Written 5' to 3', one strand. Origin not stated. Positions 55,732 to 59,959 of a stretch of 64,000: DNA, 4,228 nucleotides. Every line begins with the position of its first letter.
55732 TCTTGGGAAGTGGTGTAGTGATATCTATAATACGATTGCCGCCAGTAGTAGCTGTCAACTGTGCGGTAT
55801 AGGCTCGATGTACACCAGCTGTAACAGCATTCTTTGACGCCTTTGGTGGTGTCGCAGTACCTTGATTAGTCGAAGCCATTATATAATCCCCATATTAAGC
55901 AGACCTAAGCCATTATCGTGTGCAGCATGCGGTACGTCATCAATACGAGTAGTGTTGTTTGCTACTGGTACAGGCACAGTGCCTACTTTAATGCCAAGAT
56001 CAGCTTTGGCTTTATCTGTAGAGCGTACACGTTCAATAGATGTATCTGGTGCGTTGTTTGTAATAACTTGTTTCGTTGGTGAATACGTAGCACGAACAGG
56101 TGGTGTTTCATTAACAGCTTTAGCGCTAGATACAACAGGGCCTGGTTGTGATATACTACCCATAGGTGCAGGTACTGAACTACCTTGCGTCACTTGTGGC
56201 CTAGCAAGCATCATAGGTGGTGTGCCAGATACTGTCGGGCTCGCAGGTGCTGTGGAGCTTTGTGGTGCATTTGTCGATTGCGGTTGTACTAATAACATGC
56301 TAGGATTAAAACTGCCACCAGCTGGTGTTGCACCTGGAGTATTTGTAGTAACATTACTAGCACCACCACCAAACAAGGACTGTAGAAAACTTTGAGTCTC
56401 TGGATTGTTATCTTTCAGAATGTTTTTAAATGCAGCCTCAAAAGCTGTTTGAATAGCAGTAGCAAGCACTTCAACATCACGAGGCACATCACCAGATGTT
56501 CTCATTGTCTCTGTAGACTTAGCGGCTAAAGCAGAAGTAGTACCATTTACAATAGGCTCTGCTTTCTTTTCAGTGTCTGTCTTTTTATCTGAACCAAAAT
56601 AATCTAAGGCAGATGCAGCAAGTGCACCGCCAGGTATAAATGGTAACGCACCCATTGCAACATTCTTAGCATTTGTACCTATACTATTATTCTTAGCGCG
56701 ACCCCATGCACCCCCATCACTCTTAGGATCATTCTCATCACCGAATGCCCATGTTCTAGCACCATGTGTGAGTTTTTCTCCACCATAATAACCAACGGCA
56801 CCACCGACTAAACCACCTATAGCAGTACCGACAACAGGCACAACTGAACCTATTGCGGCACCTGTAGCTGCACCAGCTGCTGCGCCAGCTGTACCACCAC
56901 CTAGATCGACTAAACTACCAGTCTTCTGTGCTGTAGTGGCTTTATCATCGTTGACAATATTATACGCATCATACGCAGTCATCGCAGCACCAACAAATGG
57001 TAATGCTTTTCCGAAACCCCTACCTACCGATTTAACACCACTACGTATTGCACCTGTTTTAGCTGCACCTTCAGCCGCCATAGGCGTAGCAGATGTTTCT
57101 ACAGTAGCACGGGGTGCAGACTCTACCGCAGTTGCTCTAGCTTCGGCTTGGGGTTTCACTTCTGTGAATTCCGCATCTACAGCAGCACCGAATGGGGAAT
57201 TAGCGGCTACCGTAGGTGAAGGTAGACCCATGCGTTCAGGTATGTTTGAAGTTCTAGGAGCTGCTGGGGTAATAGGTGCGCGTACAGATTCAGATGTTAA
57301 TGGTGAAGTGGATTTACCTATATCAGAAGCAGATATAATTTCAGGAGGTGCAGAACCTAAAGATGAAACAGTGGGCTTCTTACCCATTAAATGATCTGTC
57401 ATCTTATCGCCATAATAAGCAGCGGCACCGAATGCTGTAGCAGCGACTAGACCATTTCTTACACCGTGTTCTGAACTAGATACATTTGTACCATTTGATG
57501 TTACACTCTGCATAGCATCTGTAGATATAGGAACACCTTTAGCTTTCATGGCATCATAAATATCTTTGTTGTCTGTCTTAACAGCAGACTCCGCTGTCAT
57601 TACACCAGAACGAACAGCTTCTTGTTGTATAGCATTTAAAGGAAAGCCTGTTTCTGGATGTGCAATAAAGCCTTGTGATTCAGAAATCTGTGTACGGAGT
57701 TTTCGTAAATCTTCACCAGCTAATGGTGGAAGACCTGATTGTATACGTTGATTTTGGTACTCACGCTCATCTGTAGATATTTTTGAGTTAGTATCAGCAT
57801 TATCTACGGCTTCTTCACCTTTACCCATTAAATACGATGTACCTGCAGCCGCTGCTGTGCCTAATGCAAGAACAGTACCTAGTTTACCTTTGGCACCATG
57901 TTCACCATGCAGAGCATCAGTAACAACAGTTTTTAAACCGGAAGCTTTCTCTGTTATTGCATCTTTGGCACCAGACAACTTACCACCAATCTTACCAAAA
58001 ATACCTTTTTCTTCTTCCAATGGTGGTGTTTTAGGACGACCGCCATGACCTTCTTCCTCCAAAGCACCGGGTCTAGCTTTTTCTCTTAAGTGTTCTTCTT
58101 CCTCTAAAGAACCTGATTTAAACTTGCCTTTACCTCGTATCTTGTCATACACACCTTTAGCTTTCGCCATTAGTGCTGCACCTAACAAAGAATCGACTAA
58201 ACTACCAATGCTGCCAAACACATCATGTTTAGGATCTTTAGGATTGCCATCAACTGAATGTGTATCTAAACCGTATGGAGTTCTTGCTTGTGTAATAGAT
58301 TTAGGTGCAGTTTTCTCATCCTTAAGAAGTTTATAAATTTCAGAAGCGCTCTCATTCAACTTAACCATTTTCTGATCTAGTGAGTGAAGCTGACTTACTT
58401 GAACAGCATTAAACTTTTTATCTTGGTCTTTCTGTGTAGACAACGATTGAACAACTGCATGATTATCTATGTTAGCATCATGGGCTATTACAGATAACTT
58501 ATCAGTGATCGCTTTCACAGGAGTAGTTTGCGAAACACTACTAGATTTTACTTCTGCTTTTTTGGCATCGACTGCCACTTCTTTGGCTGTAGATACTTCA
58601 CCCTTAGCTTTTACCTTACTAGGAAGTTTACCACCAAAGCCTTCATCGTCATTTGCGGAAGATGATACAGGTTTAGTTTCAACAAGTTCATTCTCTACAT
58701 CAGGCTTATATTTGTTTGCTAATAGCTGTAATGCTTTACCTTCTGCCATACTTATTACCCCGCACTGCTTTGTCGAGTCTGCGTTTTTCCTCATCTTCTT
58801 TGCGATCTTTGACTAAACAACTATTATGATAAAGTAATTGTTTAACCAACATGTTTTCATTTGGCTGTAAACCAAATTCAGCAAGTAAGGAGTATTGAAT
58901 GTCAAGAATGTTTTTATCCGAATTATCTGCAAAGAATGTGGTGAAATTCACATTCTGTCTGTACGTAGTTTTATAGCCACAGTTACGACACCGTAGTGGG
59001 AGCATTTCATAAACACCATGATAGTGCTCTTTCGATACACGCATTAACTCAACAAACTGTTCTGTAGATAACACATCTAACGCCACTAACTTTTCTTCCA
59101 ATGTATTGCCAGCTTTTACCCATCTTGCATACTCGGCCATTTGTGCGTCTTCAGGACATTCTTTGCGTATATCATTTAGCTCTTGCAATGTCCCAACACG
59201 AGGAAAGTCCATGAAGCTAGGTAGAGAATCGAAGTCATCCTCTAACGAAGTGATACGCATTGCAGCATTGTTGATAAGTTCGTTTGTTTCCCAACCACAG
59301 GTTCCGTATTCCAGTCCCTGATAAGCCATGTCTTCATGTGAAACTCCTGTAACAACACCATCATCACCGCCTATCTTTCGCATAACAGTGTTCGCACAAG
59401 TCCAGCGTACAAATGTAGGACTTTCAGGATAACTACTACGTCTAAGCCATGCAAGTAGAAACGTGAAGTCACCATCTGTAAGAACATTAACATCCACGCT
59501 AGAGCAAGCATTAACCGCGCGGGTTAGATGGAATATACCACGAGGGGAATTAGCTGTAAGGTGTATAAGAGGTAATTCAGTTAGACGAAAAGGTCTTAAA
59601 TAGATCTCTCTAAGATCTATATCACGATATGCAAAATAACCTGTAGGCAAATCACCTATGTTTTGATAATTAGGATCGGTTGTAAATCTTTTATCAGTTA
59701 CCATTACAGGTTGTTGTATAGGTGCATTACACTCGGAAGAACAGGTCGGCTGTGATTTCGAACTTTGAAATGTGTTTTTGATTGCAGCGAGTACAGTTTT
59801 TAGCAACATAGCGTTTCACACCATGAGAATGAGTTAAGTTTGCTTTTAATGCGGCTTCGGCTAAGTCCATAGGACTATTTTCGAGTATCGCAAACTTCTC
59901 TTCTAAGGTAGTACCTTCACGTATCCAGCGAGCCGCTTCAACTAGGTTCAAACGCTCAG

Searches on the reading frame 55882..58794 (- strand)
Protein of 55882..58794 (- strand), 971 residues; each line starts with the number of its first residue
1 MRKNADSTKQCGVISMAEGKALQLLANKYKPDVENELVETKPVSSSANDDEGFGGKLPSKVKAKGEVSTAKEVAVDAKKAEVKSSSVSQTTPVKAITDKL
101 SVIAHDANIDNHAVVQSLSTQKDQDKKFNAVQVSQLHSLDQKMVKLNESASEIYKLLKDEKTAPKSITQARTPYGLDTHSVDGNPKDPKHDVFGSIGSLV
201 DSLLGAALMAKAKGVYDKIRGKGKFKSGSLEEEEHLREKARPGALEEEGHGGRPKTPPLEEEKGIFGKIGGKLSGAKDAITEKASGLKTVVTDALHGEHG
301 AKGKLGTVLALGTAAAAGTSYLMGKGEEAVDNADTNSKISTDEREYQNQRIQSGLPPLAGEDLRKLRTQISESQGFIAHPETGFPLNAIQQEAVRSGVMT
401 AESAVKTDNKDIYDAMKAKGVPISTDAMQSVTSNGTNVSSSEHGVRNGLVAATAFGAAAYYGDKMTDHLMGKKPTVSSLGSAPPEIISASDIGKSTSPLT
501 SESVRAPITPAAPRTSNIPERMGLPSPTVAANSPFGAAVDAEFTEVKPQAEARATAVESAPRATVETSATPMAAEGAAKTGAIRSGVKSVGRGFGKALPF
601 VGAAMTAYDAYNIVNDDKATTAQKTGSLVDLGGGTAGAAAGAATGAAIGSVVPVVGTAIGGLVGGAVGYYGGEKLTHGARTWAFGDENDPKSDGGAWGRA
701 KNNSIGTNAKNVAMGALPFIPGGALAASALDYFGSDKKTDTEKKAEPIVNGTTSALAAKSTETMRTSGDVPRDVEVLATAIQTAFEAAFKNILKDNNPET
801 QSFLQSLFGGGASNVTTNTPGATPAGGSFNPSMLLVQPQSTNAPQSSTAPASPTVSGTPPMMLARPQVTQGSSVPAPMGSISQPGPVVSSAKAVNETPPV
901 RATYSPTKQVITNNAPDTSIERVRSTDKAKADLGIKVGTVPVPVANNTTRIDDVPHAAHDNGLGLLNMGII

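Call 19: search_protein_families(library=phrogs, proteins=[window:55882-58794:-], max_evalue=0.00001)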
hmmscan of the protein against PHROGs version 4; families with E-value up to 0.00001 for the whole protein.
window:55882-58794:- (971 aa): 6 families
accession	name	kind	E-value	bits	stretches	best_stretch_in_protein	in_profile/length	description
phrog_24596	-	unknown function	8.7e-20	71.5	1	548-693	632-776/1052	-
phrog_11489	-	unknown function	1.1e-16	61.1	1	515-682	608-774/1717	-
phrog_1047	-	tail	8.4e-15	54.9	1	475-765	771-967/1251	tail associated lysin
phrog_16692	-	unknown function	1.2e-14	54.7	1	538-675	640-763/1107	-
phrog_20938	-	unknown function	9.5e-10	38.2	1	571-674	741-844/1028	-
phrog_23574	-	tail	2.9e-08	32.5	1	593-676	788-861/1441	tail length tape measure protein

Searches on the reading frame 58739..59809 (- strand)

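Call 19: search_protein_families(library=phrogs, proteins=[window:58739-59809:-], max_evalue=0.00001)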
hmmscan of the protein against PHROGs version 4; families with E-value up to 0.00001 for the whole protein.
window:58739-59809:- (357 aa): 2 families
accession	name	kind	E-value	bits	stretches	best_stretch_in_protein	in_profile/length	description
phrog_13792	-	unknown function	8.1e-49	167.4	1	49-297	12-262/263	-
phrog_34149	-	unknown function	4.9e-13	50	1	103-356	46-281/283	-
